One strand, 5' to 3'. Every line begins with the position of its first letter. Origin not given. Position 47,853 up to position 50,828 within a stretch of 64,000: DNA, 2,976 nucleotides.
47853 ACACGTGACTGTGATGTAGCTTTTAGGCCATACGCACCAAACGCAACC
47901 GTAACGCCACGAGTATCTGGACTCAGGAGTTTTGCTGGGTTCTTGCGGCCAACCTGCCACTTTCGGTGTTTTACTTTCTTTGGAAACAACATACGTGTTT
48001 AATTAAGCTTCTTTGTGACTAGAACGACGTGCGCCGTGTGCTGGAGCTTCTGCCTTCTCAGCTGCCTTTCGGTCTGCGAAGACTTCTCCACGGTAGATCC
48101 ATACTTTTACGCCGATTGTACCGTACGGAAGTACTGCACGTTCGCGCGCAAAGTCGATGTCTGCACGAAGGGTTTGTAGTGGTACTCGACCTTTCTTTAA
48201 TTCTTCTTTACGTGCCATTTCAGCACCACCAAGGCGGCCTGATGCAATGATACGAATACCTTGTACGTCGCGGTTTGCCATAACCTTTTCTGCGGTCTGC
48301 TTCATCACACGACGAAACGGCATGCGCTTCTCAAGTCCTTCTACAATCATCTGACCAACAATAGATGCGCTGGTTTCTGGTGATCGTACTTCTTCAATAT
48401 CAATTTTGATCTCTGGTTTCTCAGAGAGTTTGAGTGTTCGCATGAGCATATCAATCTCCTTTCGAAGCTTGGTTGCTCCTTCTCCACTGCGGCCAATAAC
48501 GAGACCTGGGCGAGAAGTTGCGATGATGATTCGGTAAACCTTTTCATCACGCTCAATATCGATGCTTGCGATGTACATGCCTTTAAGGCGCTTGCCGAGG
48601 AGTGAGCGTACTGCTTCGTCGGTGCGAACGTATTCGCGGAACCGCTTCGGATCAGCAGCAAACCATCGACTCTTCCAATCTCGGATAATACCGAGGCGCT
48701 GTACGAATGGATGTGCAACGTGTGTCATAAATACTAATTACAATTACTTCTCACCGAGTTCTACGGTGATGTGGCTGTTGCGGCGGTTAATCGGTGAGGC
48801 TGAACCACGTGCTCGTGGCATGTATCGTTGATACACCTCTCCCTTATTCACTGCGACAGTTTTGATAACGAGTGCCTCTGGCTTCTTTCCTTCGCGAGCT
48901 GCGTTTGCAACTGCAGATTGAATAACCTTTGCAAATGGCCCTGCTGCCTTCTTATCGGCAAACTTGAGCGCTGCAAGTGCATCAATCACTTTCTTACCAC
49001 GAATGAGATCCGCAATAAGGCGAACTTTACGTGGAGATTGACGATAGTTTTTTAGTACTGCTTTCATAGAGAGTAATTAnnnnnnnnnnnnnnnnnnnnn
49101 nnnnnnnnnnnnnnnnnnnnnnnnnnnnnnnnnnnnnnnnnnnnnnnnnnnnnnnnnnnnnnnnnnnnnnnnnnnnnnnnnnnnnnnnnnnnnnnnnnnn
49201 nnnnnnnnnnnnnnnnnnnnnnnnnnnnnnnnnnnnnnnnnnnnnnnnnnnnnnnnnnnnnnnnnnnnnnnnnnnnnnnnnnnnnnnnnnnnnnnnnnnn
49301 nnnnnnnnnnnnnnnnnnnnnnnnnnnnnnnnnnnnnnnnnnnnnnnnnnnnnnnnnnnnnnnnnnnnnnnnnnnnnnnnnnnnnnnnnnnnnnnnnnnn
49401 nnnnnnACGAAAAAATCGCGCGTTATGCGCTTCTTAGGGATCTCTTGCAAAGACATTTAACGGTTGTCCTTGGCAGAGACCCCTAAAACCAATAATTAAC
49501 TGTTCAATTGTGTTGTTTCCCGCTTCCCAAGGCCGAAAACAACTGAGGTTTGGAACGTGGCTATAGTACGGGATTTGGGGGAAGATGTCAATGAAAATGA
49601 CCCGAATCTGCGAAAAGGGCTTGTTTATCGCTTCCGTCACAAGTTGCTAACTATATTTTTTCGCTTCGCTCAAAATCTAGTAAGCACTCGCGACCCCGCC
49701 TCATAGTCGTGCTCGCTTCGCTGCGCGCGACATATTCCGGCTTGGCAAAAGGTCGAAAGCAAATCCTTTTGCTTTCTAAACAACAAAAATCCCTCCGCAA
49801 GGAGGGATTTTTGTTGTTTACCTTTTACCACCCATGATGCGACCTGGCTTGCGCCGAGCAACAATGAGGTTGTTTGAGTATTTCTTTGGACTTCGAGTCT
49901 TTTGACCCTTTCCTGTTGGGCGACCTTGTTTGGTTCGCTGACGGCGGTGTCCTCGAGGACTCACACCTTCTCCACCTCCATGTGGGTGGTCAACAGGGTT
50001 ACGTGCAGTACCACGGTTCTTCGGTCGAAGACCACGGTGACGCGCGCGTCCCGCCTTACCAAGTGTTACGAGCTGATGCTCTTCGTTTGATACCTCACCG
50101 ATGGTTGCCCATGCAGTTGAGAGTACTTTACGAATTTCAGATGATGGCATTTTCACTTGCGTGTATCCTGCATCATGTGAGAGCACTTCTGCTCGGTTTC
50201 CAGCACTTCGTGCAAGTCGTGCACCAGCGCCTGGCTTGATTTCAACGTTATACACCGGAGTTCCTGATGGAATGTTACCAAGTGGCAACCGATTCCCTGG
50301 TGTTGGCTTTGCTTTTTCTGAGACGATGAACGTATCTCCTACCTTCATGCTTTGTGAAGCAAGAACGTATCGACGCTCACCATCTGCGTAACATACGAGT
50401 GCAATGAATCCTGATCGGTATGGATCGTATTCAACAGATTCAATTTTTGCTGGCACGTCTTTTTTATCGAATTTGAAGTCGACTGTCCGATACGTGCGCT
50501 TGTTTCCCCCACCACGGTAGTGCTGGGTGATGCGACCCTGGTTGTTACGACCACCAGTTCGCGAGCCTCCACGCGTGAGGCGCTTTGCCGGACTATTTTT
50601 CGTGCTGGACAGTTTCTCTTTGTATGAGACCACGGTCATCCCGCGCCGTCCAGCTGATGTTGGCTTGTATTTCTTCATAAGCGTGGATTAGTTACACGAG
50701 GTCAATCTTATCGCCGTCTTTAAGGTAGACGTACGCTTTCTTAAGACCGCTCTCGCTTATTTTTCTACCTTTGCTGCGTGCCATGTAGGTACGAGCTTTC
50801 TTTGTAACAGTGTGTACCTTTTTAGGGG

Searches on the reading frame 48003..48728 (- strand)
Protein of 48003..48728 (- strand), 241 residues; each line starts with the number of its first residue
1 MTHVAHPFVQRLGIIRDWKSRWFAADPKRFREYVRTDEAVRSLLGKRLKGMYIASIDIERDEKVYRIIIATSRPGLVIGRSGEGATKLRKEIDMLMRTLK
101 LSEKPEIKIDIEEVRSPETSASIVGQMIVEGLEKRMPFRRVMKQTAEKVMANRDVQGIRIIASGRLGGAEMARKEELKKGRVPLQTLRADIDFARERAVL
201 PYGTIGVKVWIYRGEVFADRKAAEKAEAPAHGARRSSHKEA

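Call 69: search_protein_families(library=pfam, proteins=[window:48003-48728:-], max_evalue=0.001)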
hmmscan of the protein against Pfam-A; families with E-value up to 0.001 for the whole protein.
window:48003-48728:- (241 aa): 2 families
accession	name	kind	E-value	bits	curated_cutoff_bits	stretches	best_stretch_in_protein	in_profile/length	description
PF00189.25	Ribosomal_S3_C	-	6.8e-30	103.9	34.1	1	128-211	1-83/83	Ribosomal protein S3, C-terminal domain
PF07650.23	KH_2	-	6.3e-12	45.6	22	1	41-118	3-77/78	KH domain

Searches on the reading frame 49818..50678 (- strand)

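Call 69: search_protein_families(library=pfam, proteins=[window:49818-50678:-], max_evalue=0.001)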
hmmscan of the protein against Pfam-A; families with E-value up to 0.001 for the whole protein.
window:49818-50678:- (286 aa): 2 families
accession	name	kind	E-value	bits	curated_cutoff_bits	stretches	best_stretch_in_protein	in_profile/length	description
PF03947.24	Ribosomal_L2_C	-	4.5e-46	156.4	33.7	1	127-248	2-122/126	Ribosomal Proteins L2, C-terminal domain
PF00181.30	Ribosomal_L2_N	-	1.7e-31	108.5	23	1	43-118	1-76/77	Ribosomal Proteins L2, RNA binding N-terminal domain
